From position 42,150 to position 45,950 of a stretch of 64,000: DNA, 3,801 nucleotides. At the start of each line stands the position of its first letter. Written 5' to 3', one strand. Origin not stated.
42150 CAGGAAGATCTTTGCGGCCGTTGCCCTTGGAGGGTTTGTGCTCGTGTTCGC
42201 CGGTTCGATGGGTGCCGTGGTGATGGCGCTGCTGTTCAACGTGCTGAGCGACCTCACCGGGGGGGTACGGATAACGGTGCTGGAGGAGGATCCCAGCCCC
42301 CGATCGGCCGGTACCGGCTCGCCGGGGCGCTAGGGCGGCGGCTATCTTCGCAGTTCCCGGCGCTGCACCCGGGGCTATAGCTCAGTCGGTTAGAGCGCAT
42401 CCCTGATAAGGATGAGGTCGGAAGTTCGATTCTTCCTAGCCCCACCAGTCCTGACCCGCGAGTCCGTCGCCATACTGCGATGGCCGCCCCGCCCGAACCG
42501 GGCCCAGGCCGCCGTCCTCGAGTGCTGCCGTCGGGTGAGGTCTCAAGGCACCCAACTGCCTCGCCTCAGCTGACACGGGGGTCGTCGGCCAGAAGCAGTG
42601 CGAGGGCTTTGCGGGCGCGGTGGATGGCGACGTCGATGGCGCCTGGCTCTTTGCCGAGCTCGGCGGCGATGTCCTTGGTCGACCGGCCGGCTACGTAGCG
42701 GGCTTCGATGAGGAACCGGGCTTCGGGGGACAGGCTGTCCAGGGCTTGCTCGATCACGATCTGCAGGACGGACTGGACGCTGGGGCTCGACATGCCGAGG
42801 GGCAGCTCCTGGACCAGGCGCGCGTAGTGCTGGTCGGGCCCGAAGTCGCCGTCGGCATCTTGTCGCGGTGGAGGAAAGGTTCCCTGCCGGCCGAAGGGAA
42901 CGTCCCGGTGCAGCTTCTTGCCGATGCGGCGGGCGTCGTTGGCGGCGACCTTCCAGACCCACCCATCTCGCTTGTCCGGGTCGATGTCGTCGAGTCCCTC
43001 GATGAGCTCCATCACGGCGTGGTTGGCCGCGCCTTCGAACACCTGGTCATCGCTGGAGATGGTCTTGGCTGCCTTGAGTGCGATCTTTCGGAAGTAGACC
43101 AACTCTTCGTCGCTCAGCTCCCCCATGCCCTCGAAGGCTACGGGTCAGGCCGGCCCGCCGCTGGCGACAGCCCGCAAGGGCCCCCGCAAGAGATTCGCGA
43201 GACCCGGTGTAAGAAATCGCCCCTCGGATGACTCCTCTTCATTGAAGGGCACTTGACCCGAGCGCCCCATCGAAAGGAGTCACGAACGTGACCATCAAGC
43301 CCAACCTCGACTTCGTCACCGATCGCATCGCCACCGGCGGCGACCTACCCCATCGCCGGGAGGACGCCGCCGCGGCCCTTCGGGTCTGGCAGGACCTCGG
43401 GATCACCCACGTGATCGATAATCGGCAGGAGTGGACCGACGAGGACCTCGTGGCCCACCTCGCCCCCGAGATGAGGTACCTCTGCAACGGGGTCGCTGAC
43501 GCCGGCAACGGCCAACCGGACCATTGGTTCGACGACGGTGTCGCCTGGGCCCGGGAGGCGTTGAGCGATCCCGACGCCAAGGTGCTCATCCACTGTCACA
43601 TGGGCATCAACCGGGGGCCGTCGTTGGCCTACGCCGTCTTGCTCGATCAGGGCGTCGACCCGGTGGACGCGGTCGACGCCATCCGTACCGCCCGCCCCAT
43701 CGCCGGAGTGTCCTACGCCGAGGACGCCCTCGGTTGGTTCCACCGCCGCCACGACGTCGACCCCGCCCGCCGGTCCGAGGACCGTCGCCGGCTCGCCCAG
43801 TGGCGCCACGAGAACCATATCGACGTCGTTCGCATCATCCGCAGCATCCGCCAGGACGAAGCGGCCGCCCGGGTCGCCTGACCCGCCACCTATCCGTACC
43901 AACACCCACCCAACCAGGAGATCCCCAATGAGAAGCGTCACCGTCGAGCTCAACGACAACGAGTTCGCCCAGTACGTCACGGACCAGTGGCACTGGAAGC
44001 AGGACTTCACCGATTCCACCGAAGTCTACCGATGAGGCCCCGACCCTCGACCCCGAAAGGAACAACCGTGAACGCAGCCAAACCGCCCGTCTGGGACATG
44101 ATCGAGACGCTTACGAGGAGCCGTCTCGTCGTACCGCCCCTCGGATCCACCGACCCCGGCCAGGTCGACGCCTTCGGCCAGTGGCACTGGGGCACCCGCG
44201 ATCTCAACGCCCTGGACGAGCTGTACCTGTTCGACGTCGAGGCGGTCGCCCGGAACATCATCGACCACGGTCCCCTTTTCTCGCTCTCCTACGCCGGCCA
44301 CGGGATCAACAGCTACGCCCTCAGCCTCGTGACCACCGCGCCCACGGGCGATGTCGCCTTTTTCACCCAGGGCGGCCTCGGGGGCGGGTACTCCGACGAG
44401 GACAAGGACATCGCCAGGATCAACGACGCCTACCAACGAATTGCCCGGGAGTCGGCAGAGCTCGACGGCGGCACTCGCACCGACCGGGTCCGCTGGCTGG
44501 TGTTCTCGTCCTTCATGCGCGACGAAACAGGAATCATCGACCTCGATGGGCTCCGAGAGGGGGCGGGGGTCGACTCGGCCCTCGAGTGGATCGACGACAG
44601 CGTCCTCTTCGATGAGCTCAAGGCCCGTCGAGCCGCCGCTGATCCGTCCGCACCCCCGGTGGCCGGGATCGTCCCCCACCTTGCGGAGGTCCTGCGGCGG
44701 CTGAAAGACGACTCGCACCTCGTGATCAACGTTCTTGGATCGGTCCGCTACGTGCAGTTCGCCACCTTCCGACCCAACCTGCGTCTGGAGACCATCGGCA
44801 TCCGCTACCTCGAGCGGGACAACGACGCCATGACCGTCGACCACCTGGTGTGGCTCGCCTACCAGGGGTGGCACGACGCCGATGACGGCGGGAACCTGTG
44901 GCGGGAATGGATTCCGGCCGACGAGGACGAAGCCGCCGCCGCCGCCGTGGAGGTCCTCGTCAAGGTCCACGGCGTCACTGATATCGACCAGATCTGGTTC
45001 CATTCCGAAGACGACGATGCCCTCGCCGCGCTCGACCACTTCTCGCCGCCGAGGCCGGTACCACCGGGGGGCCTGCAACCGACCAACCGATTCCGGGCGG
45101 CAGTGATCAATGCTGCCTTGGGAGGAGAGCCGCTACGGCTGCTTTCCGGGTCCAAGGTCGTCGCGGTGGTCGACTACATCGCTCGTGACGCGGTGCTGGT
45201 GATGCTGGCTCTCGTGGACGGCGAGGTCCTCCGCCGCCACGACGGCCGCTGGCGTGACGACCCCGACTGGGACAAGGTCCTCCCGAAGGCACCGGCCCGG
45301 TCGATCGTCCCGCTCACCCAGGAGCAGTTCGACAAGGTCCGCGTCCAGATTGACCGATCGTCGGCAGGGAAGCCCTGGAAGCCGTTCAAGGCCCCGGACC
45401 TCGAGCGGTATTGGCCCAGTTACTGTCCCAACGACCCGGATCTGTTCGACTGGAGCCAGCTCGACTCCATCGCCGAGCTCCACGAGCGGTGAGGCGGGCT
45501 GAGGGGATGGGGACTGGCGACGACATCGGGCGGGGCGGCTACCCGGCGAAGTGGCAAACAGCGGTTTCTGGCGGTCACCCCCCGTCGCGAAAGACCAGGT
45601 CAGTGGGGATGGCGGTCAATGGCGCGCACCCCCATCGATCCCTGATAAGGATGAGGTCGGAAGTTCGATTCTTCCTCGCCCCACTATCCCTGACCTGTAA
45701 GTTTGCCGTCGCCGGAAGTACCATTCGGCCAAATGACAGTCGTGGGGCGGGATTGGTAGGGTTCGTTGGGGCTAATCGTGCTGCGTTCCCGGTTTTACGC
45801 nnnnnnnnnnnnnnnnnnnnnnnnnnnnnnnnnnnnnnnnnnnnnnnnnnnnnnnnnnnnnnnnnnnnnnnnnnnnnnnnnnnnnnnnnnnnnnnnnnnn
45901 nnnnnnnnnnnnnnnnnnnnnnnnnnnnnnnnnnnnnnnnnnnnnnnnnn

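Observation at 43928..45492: Translationally coupled micro-ORF (35 aa) and large orphan protein of about 486 aa with no recognisable motifs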

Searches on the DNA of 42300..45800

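Call 92: search_rna_families(source=window, start=42300, end=45800, threshold=evalue, max_evalue=1)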
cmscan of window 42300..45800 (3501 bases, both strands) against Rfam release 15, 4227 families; matches with E-value up to 1: 6.
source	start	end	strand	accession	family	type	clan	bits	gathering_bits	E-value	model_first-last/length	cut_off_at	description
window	42371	42444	+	RF00005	tRNA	Gene; tRNA;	CL00001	76.9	29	2.2e-16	1-71/71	no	tRNA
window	42371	42445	-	RF04354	Plastid-ycf2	Cis-reg;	-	31.9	65.7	0.0006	1-75/75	no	Plastid-ycf2 5UTR RNA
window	43651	43680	+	RF01836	weev_FSE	Cis-reg; frameshift_element;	-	24.6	40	0.92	1-27/27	no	ribosomal frameshift site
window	45606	45683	+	RF00005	tRNA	Gene; tRNA;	CL00001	21.9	29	0.3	1-71/71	no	tRNA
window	45621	45684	-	RF04354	Plastid-ycf2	Cis-reg;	-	20.8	65.7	0.62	1-75/75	no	Plastid-ycf2 5UTR RNA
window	44487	44541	-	RF01136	sR28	Gene; snRNA; snoRNA; CD-box;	-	15.9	39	0.6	1-55/55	no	Small nucleolar RNA sR28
